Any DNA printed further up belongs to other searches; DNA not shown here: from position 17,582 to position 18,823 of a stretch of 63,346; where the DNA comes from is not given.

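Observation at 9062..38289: Seven paralogous EbdA/NarG-like molybdoenzyme alpha subunits share two beta, one gamma and one chaperone gene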

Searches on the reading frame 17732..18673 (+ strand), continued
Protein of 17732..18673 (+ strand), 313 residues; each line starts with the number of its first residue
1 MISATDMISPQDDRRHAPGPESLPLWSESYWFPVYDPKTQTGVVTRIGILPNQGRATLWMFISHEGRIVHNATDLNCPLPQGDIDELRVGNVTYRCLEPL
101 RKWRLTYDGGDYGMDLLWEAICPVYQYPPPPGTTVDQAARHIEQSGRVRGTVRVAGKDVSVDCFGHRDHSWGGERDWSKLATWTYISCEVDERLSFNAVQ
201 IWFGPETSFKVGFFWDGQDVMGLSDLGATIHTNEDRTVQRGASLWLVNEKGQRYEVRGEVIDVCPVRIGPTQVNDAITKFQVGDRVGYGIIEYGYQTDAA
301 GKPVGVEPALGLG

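Call 57: fold_search(model_id=the predicted structure, library=pdb)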
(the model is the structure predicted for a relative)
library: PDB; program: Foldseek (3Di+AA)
matches with E <= 10: 876; with E <= 0.001: 24
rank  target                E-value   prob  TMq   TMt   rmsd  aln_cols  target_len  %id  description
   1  9g4c_B                5.1e-14  1.00  0.70  0.62   6.6       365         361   16  25-phosphosteroid lyase + phosphate + desmost-1,4-diene-3-one (released 2026-01-28)
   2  9fzn_B                9.9e-14  1.00  0.68  0.60   5.7       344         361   17  25-phosphosteroid lyase (25-PSL) (released 2026-01-14)
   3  9fzn_A                1.4e-13  1.00  0.68  0.60   6.2       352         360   18  25-phosphosteroid lyase (25-PSL) (released 2026-01-14)
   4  9g4c_A                1.6e-13  1.00  0.70  0.62   7.1       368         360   16  25-phosphosteroid lyase + phosphate + desmost-1,4-diene-3-one (released 2026-01-28)
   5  9g2i_A                2.7e-13  1.00  0.71  0.62   6.0       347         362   16  25-phosphosteroid lyase + phosphate (released 2026-01-21)
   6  7a0t_A                2.2e-10  1.00  0.63  0.61   6.5       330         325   13  Crystal structure of kievitone hydratase from Nectria haematococca (P21 SG) (released 2021-08-18)
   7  7a0q_A                5.5e-10  1.00  0.63  0.61   4.6       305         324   13  Crystal structure of kievitone hydratase from Nectria haematococca (C2 SG) (released 2021-08-18)
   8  2ich_A                8.9e-10  1.00  0.60  0.58  10.1       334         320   14  CRYSTAL STRUCTURE OF A PUTATIVE ATTH (NE1406) FROM NITROSOMONAS EUROPAEA AT 2.00 A RESOLUTION (released 2006-10-03)
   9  7a0t_B                1.0e-09  1.00  0.62  0.60   5.8       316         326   13  Crystal structure of kievitone hydratase from Nectria haematococca (P21 SG) (released 2021-08-18)
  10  7dmn                  1.3e-09  1.00  0.62  0.53   9.0       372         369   14  Crystal structure of two pericyclases catalyzing [4+2] cycloaddition (released 2021-10-06)
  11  7e22                  1.3e-09  1.00  0.60  0.53   9.1       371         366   14  Crystal structure of two pericyclases catalyzing [4+2] cycloaddition (released 2022-02-09)
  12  7e5t_E                3.2e-09  1.00  0.57  0.49   6.5       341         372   13  Crystal structure of Fsa2 (released 2021-06-30)
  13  7e5t_A                3.4e-09  1.00  0.53  0.45   7.3       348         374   13  Crystal structure of Fsa2 (released 2021-06-30)
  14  7e5t_D                1.4e-08  1.00  0.59  0.51   6.4       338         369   15  Crystal structure of Fsa2 (released 2021-06-30)
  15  7e5u_C                3.6e-08  1.00  0.56  0.48   8.6       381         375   11  Crystal structure of Phm7 (released 2021-06-30)
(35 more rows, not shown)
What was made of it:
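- On 25-phosphosteroid lyase (25-PSL): 25-PSL entries take the top five Foldseek places at E 5e-14 and TM 0.68-0.71, ahead of kievitone hydratase and AttH (call 57).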

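Call 65: find_encoding_contigs(protein=P0154, flank=10000, max_places=1)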
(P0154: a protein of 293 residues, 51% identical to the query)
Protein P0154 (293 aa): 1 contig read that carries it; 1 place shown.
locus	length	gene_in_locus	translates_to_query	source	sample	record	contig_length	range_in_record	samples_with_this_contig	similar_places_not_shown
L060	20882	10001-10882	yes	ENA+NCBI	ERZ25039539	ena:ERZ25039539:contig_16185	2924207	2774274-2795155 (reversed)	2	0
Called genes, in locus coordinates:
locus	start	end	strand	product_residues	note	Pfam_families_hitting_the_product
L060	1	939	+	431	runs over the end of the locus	PF05201:GlutR_N, PF01488:Shikimate_DH, PF00745:GlutR_dimer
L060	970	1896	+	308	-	PF01379:Porphobil_deam, PF03900:Porphobil_deamC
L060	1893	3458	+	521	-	PF00590:TP_methylase, PF02602:HEM4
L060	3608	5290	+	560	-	PF08448:PAS_4 (weak), PF00512:HisKA, PF02518:HATPase_c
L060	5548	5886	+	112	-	PF00543:P-II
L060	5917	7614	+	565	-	PF00909:Ammonium_transp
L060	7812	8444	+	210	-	PF00072:Response_reg, PF00196:GerE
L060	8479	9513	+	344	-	PF01636:APH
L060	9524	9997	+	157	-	-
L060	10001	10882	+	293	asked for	PF23213:, PF23212:DUF7064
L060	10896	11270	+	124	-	PF05670:NFACT-R_1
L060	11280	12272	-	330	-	PF02685:Glucokinase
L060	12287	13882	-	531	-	PF00479:G6PD_N, PF02781:G6PD_C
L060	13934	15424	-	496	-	PF00923:TAL_FSA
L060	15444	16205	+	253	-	-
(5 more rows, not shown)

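Call 66: find_encoding_contigs(protein=P0164, flank=10000, max_places=1)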
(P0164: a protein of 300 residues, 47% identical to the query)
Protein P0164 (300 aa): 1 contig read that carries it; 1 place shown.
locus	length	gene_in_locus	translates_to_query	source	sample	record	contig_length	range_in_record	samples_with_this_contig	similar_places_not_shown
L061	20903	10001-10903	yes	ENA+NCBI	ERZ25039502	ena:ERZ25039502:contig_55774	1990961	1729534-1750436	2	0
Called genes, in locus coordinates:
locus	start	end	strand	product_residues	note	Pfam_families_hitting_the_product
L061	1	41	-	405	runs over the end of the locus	PF01425:Amidase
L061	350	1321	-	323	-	PF12680:SnoaL_2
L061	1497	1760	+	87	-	PF00750:tRNA-synt_1d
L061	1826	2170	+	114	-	PF00750:tRNA-synt_1d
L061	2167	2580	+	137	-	PF05746:DALR_1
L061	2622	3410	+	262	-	PF00106:adh_short, PF08659:KR, PF13561:adh_short_C2, PF23441:SDR (weak)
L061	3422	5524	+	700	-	PF09586:YfhO (weak)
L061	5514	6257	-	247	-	PF00106:adh_short, PF23441:SDR (weak), PF08659:KR, PF13561:adh_short_C2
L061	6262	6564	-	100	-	-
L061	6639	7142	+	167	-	PF06718:DUF1203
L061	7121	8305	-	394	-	PF07969:Amidohydro_3, PF01979:Amidohydro_1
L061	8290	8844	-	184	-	PF07969:Amidohydro_3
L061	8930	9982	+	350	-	PF01636:APH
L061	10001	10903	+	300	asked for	PF23213:, PF23212:DUF7064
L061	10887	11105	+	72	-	-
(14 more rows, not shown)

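Call 79: search_protein_families(library=pfam, proteins=[L024:466-2127:+, L024:8080-8577:+, L024:8602-9975:+, L024:10701-12386:+, L024:15390-16454:+, L024:16487-18286:+, L024:18480-19124:+, L024:19154-20197:+], max_evalue=0.001)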
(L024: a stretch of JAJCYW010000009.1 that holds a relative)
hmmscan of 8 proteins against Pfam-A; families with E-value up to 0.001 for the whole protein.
L024:466-2127:+ (553 aa): 5 families
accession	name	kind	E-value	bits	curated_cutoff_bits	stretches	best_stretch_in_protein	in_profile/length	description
PF01593.30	Amino_oxidase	-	4.1e-14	53.1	19.8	1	38-289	1-257/443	Flavin containing amine oxidoreductase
PF13450.12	NAD_binding_8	-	4.4e-10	40.1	21.9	1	33-94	1-56/68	NAD(P)-binding Rossmann-like domain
PF00890.30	FAD_binding_2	-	5.6e-08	32.8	20.4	1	30-68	1-39/414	FAD binding domain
PF01266.30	DAO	-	7.8e-08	32.7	27.9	1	30-67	1-39/353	FAD dependent oxidoreductase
PF01946.23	Thi4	-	0.00012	21.9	26.2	1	26-67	15-57/235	Thi4 family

L024:8080-8577:+ (165 aa): 2 families
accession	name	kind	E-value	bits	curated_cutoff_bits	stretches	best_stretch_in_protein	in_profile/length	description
PF19641.4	DUF6144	-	1.5e-05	25.5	28.8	1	97-156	116-175/181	Family of unknown function (DUF6144)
PF18546.6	MetOD1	-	0.00077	20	23.8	0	111-155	98-141/142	Methanogen output domain 1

L024:8602-9975:+ (457 aa): 2 families
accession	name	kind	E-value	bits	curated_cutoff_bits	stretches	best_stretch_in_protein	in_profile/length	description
PF01636.29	APH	-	8.2e-25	88.4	23.2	1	76-271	34-218/239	Phosphotransferase enzyme family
PF02036.22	SCP2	-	2.9e-15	56.9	21.3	1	358-445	12-99/101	SCP-2 sterol transfer family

L024:10701-12386:+ (561 aa): 13 families
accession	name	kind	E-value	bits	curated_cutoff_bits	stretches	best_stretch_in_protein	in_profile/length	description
PF01593.30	Amino_oxidase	-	6.8e-21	75.5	19.8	1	88-550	5-441/443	Flavin containing amine oxidoreductase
PF01266.30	DAO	-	3.3e-13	50.3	27.9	1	76-343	1-207/353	FAD dependent oxidoreductase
PF13450.12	NAD_binding_8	-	1.6e-12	48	21.9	1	79-133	1-55/68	NAD(P)-binding Rossmann-like domain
PF07992.20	Pyr_redox_2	-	2.4e-10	40.7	26.1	1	75-109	1-36/291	Pyridine nucleotide-disulphide oxidoreductase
PF00890.30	FAD_binding_2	-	7.1e-10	39.1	20.4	1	76-112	1-37/414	FAD binding domain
PF12831.13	FAD_oxidored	-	1.4e-09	38.3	27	1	76-122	1-47/416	FAD dependent oxidoreductase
PF03486.20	HI0933_like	-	4.1e-07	30.2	50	1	76-115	2-41/244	HI0933-like protein Rossmann domain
PF01494.25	FAD_binding_3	-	1.2e-06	28.5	22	1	75-106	2-33/349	FAD binding domain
PF01134.28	GIDA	-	4.2e-06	26.5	22.1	1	76-107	1-32/391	Glucose inhibited division protein A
PF01946.23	Thi4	-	5.3e-06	26.3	26.2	1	73-116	16-60/235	Thi4 family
PF00070.33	Pyr_redox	-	1.6e-05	25.7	22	0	290-327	44-82/82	Pyridine nucleotide-disulphide oxidoreductase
PF00996.24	GDI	-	0.00015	20.9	23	0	72-112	2-42/436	GDP dissociation inhibitor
PF13738.12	Pyr_redox_3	-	0.00032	20.5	30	0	78-109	1-32/305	Pyridine nucleotide-disulphide oxidoreductase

L024:15390-16454:+ (354 aa): 3 families
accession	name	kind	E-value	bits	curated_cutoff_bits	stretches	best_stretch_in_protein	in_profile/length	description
PF00107.32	ADH_zinc_N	-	3e-27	95.5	31.8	1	183-303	1-117/129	Zinc-binding dehydrogenase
PF08240.17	ADH_N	-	4.3e-21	75.5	23.5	1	26-142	2-102/104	Alcohol dehydrogenase GroES-like domain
PF13602.12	ADH_zinc_N_2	-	2e-08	35.6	27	1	216-341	1-124/134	Zinc-binding dehydrogenase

L024:16487-18286:+ (599 aa): 2 families
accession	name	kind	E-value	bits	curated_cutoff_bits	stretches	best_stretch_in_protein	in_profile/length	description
PF01314.23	AFOR_C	-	3.1e-131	438.5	27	1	224-598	5-385/385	Aldehyde ferredoxin oxidoreductase, domains 2 & 3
PF02730.20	AFOR_N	-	2.1e-73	246.7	29.8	1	9-204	2-197/199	Aldehyde ferredoxin oxidoreductase, N-terminal domain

L024:18480-19124:+ (214 aa): 1 family
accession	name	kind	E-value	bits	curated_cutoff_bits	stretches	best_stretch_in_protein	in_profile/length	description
PF09459.16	EB_dh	-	4.6e-27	96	33.3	2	20-128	3-124/236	Ethylbenzene dehydrogenase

L024:19154-20197:+ (347 aa): 5 families
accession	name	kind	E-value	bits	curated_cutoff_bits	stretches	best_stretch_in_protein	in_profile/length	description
PF13247.11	Fer4_11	-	3.7e-30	104.5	26.2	1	136-230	3-98/100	4Fe-4S dicluster domain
PF12838.12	Fer4_7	-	8.5e-09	36.2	27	1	143-189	2-51/52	4Fe-4S dicluster domain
PF13237.11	Fer4_10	-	8.9e-08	32.4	25.5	1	140-187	6-53/53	4Fe-4S dicluster domain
PF12797.12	Fer4_2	-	2.8e-06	27.4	24.5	1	17-35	3-21/22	4Fe-4S binding domain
PF12837.12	Fer4_6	-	0.00027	21.2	25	0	17-35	2-20/24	4Fe-4S binding domain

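Call 87: search_protein_families(library=pfam, proteins=[L011:31-1323:+, L011:998-3325:+, L011:4219-6936:+, L011:8047-8544:-, L011:9812-10756:-, L011:10912-12762:-, L011:12167-13819:-, L011:13396-15177:-, L011:1154-3379:-], max_evalue=0.0001)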
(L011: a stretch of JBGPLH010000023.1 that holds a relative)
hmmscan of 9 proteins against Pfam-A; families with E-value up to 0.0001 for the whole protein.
L011:31-1323:+ (430 aa): 0 families

L011:998-3325:+ (775 aa): 0 families

L011:4219-6936:+ (905 aa): 5 families
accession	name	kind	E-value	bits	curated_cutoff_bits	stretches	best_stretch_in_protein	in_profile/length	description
PF00122.25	E1-E2_ATPase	-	2.7e-47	161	28.1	1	140-334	2-180/181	E1-E2 ATPase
PF00689.26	Cation_ATPase_C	-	2.2e-38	132.2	27.3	1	720-888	2-172/175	Cation transporting ATPase, C-terminus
PF00702.32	Hydrolase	-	6.9e-19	69.4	26.4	1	353-647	3-191/191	haloacid dehalogenase-like hydrolase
PF00690.31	Cation_ATPase_N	-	2.6e-17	62.7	20.4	1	33-99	3-69/69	Cation transporter/ATPase, N-terminus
PF13246.12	Cation_ATPase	-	2.5e-13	50.3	21.7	1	401-474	4-89/91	Cation transport ATPase (P-type)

L011:8047-8544:- (165 aa): 0 families

L011:9812-10756:- (314 aa): 2 families
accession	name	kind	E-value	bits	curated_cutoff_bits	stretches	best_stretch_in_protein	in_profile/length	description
PF00881.29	Nitroreductase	-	1.6e-17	64.7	23.5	2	28-72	2-45/167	Nitroreductase family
PF14512.11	TM1586_NiRdase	-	8.4e-08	32.5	27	1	160-240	81-157/215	Putative TM nitroreductase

L011:10912-12762:- (616 aa): 5 families
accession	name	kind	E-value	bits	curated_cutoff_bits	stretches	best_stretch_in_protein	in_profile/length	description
PF22691.2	Thiolase_C_1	-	7.4e-41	139.7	28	1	484-608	18-141/144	Thiolase C-terminal domain-like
PF00108.29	Thiolase_N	-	3.5e-24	86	26.4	1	209-449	2-259/260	Thiolase, N-terminal domain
PF02803.24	Thiolase_C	-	3.1e-11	43.4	27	1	484-589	23-109/123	Thiolase, C-terminal domain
PF00109.32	ketoacyl-synt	-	5e-07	30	20.8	1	262-333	147-217/252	Beta-ketoacyl synthase, N-terminal domain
PF08545.16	ACP_syn_III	-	9.2e-05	22.7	24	0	286-322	3-39/80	3-Oxoacyl-[acyl-carrier-protein (ACP)] synthase III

L011:12167-13819:- (550 aa): 5 families
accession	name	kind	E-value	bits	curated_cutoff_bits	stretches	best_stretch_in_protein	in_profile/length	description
PF00441.29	Acyl-CoA_dh_1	-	5.8e-32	111.3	22.4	1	412-546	16-149/150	Acyl-CoA dehydrogenase, C-terminal domain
PF02770.24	Acyl-CoA_dh_M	-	8.9e-16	58.3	33.3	1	278-385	1-97/97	Acyl-CoA dehydrogenase, middle domain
PF08028.16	Acyl-CoA_dh_2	-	3.9e-15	56.8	22.7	1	413-530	2-128/134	Acyl-CoA dehydrogenase, C-terminal domain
PF02771.21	Acyl-CoA_dh_N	-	2e-12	47.9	22.9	1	152-245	1-85/113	Acyl-CoA dehydrogenase, N-terminal domain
PF22924.1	ACOX_C_alpha1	-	1e-05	25.8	27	1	448-546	70-168/169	Acyl-CoA oxidase, C-alpha1 domain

L011:13396-15177:- (593 aa): 2 families
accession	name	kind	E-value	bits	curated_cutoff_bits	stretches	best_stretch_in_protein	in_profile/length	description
PF00501.34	AMP-binding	-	6.8e-71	239.5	29.9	1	78-428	2-375/384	AMP-binding enzyme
PF13193.12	AMP-binding_C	-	6.3e-11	43.5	24.5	1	490-563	1-74/76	AMP-binding enzyme C-terminal domain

L011:1154-3379:- (741 aa): 2 families
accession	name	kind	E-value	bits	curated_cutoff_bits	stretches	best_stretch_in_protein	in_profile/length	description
PF18764.7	nos_propeller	-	8.9e-28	96.5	30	1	470-543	1-71/71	Nitrous oxide reductase propeller repeat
PF00116.26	COX2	-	1e-06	29.1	22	1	618-675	56-113/120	Cytochrome C oxidase subunit II, periplasmic domain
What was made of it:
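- Thermodesulfobacteriota locus L011 has a clade-I alpha on the same strand, consecutively, with a CoA ligase, an acyl-CoA dehydrogenase, a thiolase and APH (call 87).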
